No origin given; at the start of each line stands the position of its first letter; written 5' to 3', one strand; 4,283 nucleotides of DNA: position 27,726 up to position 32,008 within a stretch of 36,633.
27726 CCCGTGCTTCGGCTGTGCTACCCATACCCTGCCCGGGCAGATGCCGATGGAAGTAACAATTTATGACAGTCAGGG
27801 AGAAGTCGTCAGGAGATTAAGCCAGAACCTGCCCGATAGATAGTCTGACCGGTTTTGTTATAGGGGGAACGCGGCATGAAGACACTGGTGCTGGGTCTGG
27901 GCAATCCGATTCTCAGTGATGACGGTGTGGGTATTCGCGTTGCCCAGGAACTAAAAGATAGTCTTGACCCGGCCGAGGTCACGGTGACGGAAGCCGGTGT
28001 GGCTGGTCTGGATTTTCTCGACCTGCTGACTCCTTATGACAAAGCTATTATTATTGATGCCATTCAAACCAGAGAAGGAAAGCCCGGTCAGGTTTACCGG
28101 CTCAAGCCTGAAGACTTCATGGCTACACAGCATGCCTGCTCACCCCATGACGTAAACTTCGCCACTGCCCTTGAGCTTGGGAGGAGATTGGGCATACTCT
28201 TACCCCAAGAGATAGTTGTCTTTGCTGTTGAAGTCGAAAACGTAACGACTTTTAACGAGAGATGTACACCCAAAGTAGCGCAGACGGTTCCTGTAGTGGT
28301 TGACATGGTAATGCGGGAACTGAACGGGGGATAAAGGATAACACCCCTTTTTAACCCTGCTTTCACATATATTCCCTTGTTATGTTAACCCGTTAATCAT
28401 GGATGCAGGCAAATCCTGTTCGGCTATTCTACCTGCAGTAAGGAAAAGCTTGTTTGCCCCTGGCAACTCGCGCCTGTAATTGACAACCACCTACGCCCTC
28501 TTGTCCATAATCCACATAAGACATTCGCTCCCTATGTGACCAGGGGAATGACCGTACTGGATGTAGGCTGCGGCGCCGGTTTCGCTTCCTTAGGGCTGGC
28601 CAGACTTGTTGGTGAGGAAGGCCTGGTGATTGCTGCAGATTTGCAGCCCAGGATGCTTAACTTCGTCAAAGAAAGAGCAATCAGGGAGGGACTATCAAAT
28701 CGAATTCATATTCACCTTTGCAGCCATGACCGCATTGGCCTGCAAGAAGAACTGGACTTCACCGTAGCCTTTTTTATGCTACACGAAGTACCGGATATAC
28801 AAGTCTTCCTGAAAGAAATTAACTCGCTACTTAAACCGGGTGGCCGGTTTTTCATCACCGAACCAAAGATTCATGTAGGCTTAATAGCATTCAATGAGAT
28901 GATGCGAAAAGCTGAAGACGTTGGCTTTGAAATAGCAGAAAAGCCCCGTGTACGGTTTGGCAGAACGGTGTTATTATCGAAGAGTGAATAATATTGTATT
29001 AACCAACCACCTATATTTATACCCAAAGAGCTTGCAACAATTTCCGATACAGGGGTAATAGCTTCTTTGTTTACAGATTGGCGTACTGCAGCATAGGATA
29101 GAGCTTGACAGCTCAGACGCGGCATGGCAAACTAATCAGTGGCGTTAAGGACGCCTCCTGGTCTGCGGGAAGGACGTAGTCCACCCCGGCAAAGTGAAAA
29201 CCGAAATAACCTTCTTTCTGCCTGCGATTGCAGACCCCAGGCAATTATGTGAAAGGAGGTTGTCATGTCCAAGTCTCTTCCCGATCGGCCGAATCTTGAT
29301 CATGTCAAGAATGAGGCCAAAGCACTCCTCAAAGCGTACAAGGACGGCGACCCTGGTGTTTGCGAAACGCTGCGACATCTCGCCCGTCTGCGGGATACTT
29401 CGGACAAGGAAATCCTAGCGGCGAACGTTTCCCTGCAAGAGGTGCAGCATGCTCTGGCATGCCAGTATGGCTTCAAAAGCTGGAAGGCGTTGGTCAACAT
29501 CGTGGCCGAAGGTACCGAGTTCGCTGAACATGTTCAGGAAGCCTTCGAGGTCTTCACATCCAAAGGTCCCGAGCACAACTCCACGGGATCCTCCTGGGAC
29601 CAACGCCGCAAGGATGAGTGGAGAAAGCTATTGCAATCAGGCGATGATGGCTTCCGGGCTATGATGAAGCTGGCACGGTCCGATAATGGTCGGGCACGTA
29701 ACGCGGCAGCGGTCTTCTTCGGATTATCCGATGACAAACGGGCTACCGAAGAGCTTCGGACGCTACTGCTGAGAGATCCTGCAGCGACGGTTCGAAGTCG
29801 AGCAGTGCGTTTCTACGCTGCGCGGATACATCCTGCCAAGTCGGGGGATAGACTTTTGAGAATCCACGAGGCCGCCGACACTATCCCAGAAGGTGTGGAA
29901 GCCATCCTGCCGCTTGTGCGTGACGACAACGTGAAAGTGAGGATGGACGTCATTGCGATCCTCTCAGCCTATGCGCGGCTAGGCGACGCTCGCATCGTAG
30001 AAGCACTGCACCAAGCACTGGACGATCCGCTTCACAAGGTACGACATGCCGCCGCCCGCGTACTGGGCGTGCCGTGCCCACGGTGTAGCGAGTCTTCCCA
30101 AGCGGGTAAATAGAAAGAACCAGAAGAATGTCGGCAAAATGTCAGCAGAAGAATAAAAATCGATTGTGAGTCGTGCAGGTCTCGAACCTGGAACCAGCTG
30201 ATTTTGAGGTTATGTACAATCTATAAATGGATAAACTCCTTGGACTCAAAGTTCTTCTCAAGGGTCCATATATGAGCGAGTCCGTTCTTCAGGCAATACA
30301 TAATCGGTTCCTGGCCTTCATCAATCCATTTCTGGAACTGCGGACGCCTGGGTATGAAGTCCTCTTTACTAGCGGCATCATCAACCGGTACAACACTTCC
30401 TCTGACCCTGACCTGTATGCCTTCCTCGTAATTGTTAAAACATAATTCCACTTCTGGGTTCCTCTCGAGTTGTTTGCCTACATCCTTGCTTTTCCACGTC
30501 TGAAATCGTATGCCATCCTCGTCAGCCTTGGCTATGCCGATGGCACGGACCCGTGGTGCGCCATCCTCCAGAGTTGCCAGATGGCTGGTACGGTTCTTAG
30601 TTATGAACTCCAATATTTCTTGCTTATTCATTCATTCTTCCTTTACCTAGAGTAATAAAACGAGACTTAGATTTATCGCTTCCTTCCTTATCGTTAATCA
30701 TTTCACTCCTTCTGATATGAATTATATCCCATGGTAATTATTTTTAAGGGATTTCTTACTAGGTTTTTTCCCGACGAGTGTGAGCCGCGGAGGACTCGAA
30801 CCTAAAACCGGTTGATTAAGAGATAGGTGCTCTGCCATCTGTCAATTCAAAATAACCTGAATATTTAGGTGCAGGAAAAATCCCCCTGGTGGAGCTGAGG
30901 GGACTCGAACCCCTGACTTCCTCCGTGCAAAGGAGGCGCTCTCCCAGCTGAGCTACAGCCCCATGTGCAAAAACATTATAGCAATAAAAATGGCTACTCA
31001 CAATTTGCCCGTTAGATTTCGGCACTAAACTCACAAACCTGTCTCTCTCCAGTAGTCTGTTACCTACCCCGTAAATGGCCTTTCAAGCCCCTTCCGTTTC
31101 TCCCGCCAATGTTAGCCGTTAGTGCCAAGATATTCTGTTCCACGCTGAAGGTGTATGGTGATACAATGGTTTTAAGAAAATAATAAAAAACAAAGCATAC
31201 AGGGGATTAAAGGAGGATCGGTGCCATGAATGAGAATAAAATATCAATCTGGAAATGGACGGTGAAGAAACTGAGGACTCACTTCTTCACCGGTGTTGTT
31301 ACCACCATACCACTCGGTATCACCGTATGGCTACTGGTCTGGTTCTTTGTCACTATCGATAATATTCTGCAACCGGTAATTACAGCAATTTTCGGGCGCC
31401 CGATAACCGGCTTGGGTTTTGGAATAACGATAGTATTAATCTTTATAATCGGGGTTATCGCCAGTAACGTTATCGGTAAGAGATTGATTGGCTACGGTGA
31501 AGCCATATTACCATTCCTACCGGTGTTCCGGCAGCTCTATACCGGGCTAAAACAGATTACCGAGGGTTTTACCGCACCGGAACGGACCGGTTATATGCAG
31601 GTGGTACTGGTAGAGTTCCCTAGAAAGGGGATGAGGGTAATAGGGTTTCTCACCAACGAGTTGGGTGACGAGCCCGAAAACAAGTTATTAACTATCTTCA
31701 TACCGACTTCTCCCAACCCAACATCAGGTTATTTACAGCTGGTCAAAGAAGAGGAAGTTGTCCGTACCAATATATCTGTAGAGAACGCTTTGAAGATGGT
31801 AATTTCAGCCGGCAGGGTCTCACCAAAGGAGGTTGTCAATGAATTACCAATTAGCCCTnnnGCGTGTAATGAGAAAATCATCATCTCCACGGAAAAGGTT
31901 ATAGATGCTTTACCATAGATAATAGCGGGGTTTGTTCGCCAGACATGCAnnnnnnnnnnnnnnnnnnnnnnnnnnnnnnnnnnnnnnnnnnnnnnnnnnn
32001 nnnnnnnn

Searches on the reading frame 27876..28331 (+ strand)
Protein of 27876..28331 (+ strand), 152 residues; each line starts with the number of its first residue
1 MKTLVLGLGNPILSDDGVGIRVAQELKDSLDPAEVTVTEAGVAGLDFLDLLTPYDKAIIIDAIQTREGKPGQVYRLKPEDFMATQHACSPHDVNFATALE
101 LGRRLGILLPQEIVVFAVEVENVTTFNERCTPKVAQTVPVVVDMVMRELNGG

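Call 10: search_protein_families(library=pfam, proteins=[window:27876-28331:+])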
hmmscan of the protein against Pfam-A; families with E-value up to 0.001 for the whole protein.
window:27876-28331:+ (152 aa): 1 family
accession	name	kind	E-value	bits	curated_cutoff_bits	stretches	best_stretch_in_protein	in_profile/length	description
PF01750.23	HycI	-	1.9e-19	70.2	23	1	20-147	1-129/130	Hydrogenase maturation protease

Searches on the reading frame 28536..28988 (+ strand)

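Call 10: search_protein_families(library=pfam, proteins=[window:28536-28988:+])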
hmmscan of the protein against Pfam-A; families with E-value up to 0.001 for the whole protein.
window:28536-28988:+ (151 aa): 12 families
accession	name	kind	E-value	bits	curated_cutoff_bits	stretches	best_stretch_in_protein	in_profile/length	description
PF13847.12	Methyltransf_31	-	1.9e-19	70.2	27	1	3-124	3-123/145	Methyltransferase domain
PF13649.12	Methyltransf_25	-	9.7e-17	61.9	27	1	7-103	1-97/97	Methyltransferase domain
PF08241.18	Methyltransf_11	-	1.3e-16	61.4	21.2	1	8-107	1-95/95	Methyltransferase domain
PF01209.24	Ubie_methyltran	-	8.9e-15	55.1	20.1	1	3-109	47-153/233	ubiE/COQ5 methyltransferase family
PF08242.18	Methyltransf_12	-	2.1e-12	48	30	1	8-105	1-98/98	Methyltransferase domain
PF13489.12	Methyltransf_23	-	2.6e-11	43.9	27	1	3-114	22-123/164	Methyltransferase domain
PF01135.25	PCMT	-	5.5e-08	33.3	20.3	1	2-107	72-171/210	Protein-L-isoaspartate(D-aspartate) O-methyltransferase (PCMT)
PF06325.19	PrmA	-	1e-06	28.9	22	1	4-107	162-258/296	Ribosomal protein L11 methyltransferase (PrmA)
PF05148.21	Methyltransf_8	-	2.7e-06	27.9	27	1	58-136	107-183/219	Hypothetical methyltransferase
PF02353.26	CMAS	-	1.8e-05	24.6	27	1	2-107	61-164/273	Mycolic acid cyclopropane synthetase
PF03848.20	TehB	-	5.4e-05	23.1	20.4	1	6-107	33-132/193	Tellurite resistance protein TehB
PF05175.20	MTS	-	0.00021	21.4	23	1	5-107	33-138/170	Methyltransferase small domain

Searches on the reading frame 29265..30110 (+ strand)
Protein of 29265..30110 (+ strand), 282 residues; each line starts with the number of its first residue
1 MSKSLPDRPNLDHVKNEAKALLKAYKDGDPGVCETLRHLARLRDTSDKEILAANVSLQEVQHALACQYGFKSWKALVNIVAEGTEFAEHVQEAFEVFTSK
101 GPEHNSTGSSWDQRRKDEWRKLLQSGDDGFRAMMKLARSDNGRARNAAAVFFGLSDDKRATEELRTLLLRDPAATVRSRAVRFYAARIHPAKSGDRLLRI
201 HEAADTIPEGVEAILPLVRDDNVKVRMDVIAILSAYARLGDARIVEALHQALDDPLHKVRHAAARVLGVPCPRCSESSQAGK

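Call 10: search_protein_families(library=pfam, proteins=[window:29265-30110:+])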
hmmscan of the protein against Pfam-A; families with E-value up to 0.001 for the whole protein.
window:29265-30110:+ (282 aa): 2 families
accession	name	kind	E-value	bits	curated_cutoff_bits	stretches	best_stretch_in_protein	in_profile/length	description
PF13646.12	HEAT_2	-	1.2e-11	45.2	27.7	2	212-268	2-56/88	HEAT repeats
PF02985.28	HEAT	-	0.00028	21.3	23.5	0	250-268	7-25/31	HEAT repeat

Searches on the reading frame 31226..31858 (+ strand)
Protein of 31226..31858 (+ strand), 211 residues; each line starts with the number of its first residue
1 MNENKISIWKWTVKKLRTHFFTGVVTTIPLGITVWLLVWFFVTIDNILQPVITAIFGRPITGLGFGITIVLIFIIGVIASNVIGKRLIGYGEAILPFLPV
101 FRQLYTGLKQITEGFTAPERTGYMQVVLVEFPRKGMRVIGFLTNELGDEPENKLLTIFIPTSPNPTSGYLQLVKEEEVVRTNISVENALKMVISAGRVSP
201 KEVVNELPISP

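Call 36: search_protein_families(library=pfam, proteins=[window:31226-31858:+], max_evalue=0.00001)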
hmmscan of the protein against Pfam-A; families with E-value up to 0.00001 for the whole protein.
window:31226-31858:+ (211 aa): 1 family
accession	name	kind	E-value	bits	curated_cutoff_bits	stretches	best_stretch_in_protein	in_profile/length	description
PF04367.18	DUF502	-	1.6e-28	99.1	23.8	1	67-167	2-107/107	Protein of unknown function (DUF502)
